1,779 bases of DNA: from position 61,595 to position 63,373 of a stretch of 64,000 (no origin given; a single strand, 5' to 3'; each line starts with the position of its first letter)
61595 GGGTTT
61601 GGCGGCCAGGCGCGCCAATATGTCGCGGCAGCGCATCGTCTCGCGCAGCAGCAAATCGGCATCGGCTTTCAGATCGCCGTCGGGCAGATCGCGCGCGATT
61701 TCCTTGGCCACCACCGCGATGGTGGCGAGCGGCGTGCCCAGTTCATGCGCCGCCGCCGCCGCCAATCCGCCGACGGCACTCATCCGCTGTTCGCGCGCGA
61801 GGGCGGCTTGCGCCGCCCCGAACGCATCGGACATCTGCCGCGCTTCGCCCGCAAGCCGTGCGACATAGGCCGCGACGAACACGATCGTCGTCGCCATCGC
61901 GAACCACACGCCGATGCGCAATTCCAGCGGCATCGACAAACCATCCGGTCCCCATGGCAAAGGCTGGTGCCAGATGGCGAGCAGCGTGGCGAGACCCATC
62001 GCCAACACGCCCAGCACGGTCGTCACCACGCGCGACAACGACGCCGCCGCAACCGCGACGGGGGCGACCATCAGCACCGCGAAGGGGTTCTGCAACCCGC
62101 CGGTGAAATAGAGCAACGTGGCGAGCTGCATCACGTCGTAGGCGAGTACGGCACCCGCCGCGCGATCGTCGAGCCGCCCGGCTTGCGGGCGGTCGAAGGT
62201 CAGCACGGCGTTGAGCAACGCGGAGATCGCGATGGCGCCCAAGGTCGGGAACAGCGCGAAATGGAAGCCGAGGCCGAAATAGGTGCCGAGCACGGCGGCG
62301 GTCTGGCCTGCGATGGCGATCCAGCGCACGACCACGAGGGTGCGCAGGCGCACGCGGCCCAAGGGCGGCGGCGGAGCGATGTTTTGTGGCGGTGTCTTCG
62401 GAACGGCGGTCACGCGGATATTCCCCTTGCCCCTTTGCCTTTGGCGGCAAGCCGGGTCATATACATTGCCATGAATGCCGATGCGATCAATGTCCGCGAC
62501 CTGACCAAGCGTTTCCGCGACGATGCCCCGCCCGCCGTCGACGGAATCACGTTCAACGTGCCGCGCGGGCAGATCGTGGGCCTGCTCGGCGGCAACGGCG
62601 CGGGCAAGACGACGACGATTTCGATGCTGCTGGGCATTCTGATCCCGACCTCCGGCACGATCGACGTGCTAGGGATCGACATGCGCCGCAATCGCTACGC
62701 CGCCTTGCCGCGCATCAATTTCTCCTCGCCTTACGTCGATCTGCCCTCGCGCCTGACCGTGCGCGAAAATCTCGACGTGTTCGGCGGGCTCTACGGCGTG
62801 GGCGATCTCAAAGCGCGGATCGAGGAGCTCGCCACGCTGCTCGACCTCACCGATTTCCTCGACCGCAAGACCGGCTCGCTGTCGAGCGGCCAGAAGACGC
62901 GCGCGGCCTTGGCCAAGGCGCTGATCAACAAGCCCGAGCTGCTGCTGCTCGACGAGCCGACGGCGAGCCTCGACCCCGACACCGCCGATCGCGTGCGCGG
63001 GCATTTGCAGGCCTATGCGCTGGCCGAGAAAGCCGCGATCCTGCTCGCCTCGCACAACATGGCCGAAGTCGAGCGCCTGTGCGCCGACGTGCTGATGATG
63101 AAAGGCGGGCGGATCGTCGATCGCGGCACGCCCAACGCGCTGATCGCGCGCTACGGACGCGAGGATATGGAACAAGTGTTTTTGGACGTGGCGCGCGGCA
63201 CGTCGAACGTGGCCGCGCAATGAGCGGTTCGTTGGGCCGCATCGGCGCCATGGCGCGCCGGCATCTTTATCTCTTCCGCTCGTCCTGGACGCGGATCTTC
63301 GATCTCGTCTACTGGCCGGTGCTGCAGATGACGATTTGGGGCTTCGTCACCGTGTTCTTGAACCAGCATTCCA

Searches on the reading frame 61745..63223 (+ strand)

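Call 66: search_protein_families(library=pfam, proteins=[window:61745-63223:+], max_evalue=0.001)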
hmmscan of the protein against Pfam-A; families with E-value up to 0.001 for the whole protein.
window:61745-63223:+ (492 aa): 2 families
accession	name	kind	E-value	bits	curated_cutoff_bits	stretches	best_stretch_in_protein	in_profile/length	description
PF00005.33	ABC_tran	-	2.6e-31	109.5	25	1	266-407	2-137/137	ABC transporter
PF13304.12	AAA_21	-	1.8e-08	35.3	27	1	378-442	237-303/304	AAA domain, putative AbiEii toxin, Type IV TA system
